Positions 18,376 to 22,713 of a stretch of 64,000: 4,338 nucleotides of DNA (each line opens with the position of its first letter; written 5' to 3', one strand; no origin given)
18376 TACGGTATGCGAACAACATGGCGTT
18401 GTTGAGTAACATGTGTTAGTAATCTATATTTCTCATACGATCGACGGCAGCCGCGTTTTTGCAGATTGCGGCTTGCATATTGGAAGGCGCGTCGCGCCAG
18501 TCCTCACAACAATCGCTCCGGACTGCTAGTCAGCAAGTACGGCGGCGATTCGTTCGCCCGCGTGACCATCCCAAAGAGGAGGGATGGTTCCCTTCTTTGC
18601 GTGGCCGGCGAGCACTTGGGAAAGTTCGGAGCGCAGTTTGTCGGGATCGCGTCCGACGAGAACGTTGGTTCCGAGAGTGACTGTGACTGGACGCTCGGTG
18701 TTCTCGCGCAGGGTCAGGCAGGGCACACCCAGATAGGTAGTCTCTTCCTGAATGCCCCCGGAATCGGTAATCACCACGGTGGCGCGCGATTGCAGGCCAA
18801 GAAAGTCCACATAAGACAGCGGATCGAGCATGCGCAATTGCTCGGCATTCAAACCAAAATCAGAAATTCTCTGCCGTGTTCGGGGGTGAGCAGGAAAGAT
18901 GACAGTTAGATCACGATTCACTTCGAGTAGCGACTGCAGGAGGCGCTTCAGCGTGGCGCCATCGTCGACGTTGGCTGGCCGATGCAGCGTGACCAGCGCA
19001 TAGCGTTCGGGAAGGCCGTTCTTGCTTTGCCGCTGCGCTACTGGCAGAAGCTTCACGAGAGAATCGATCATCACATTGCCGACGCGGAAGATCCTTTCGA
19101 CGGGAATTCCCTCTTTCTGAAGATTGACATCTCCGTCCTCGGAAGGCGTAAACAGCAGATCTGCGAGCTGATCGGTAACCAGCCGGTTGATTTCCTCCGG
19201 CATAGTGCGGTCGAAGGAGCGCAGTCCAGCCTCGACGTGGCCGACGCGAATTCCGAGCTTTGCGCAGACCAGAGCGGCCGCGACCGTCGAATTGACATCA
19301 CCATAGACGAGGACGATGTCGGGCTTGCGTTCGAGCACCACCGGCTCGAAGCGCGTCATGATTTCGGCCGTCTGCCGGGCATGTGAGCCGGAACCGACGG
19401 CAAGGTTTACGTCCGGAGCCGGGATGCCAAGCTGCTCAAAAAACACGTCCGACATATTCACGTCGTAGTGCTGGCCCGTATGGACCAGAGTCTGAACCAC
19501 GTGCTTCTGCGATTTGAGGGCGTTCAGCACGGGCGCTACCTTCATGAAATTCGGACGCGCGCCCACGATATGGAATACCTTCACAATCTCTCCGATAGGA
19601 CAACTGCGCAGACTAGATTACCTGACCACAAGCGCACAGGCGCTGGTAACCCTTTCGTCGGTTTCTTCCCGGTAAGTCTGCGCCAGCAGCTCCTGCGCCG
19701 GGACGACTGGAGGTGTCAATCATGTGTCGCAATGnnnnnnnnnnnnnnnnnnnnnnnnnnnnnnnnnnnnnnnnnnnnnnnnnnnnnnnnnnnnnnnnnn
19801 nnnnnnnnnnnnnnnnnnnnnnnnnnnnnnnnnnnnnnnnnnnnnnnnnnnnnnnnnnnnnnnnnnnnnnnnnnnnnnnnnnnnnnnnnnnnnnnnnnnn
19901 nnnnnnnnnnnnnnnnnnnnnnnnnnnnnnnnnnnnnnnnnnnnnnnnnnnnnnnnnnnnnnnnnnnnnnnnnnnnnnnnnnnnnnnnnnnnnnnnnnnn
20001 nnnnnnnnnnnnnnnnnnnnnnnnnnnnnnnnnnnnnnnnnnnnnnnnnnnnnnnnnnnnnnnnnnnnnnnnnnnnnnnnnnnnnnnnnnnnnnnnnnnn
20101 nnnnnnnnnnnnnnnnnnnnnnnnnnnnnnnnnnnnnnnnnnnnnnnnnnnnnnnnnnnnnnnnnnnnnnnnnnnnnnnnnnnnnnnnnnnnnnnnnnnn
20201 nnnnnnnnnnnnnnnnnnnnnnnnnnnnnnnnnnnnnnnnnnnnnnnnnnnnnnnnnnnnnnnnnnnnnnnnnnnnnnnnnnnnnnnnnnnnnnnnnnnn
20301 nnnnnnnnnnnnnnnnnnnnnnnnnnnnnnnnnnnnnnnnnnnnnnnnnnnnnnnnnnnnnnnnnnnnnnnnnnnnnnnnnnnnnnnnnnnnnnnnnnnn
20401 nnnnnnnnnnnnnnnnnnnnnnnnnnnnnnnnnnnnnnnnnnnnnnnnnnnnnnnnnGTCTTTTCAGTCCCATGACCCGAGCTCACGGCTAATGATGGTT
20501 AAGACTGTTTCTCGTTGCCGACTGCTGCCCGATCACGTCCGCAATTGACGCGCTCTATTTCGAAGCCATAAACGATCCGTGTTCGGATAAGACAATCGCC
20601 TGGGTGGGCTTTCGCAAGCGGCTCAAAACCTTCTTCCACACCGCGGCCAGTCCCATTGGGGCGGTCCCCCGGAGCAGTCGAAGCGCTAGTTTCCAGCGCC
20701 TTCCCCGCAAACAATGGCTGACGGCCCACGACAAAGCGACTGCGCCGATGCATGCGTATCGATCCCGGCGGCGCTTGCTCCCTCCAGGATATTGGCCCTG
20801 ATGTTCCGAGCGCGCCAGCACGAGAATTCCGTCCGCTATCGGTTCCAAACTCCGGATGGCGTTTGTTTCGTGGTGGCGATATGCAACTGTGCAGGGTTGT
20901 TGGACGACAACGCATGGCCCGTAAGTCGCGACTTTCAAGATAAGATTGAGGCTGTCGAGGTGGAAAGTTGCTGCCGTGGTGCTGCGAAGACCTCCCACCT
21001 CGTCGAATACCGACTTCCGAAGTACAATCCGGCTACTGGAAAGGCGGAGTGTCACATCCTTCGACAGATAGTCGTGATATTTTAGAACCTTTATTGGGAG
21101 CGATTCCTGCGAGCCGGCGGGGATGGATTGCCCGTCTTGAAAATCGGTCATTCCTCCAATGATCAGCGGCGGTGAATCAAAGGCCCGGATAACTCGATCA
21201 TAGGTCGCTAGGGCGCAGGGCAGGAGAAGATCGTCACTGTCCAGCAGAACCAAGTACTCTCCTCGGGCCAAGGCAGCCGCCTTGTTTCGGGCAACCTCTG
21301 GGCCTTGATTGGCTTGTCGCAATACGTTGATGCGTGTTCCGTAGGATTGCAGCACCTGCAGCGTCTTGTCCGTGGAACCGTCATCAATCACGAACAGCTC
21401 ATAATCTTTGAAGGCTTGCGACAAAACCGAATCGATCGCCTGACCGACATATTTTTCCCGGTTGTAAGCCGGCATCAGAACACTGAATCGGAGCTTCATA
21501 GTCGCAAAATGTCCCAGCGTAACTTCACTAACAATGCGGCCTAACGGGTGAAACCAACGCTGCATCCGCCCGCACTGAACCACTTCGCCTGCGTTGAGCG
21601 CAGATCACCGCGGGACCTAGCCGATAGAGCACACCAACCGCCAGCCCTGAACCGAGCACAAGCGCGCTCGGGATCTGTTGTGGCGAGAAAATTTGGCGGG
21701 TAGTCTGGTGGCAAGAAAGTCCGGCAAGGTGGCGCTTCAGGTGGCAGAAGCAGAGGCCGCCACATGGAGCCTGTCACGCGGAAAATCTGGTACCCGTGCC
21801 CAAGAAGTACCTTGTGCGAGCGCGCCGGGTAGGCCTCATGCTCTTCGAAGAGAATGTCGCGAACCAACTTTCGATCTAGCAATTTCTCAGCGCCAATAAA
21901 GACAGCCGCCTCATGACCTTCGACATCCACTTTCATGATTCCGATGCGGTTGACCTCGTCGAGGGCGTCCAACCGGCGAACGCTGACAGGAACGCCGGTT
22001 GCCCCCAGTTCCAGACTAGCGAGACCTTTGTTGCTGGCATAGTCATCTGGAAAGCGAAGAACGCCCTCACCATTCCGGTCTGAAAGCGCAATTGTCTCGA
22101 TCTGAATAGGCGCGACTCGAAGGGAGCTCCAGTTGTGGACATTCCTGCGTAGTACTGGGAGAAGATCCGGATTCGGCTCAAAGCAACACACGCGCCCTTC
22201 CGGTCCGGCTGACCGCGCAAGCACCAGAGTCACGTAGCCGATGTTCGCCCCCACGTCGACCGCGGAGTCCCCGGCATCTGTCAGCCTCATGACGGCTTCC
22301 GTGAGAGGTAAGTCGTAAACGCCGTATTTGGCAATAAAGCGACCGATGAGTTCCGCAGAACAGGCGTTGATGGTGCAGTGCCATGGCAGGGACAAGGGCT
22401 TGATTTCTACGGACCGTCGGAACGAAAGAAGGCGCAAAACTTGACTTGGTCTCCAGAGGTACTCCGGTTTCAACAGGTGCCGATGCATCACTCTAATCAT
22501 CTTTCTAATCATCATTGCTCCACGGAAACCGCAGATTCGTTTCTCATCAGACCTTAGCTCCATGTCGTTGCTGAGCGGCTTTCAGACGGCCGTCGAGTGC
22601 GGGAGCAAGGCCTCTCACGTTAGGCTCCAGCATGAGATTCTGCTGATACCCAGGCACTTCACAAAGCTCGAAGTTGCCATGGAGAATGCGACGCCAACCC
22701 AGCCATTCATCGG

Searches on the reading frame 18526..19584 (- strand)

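Call 71: search_protein_families(library=pfam, proteins=[window:18526-19584:-], max_evalue=0.00001)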
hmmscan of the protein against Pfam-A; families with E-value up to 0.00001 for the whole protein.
window:18526-19584:- (352 aa): 1 family
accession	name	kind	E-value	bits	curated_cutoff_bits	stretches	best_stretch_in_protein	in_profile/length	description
PF02350.25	Epimerase_2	-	1.4e-109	366.6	30.6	1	22-350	2-346/347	UDP-N-acetylglucosamine 2-epimerase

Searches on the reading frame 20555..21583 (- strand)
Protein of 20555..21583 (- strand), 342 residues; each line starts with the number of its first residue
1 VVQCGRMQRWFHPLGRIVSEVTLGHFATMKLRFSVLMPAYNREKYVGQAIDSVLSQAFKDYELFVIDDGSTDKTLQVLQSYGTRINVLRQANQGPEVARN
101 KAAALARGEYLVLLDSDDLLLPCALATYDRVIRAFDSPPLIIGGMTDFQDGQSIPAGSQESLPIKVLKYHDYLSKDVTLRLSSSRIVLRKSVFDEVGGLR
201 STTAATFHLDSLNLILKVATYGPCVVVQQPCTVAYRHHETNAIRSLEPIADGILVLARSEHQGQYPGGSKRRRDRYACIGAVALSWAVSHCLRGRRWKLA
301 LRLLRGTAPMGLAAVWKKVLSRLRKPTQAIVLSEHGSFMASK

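Call 71: search_protein_families(library=pfam, proteins=[window:20555-21583:-], max_evalue=0.00001)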
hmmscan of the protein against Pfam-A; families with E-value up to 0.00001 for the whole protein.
window:20555-21583:- (342 aa): 3 families
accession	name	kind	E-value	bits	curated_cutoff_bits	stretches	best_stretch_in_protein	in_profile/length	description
PF00535.33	Glycos_transf_2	-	9.3e-30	104.2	23.3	1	34-192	1-163/168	Glycosyl transferase family 2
PF13641.12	Glyco_tranf_2_3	-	1.9e-13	51.4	27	1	33-132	3-111/230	Glycosyltransferase like family 2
PF10111.15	Glyco_tranf_2_2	-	9.8e-09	35.5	27.3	1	34-240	1-220/276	Glycosyltransferase like family 2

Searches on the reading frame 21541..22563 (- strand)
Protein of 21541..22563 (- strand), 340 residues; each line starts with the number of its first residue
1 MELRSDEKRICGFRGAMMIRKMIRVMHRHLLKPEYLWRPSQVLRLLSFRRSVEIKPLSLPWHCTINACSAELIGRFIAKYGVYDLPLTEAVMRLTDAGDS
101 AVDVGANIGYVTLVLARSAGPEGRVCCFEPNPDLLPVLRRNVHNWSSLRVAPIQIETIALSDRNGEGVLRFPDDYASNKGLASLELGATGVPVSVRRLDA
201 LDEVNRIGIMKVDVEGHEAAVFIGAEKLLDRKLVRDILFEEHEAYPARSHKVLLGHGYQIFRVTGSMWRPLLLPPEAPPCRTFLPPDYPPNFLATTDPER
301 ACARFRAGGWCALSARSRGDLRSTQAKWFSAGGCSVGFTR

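Call 71: search_protein_families(library=pfam, proteins=[window:21541-22563:-], max_evalue=0.00001)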
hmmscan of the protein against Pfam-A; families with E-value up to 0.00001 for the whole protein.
window:21541-22563:- (340 aa): 1 family
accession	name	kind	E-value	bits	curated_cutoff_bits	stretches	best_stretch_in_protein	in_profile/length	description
PF05050.19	Methyltransf_21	-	1.9e-16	61.1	22.7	1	103-244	1-157/173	Methyltransferase FkbM domain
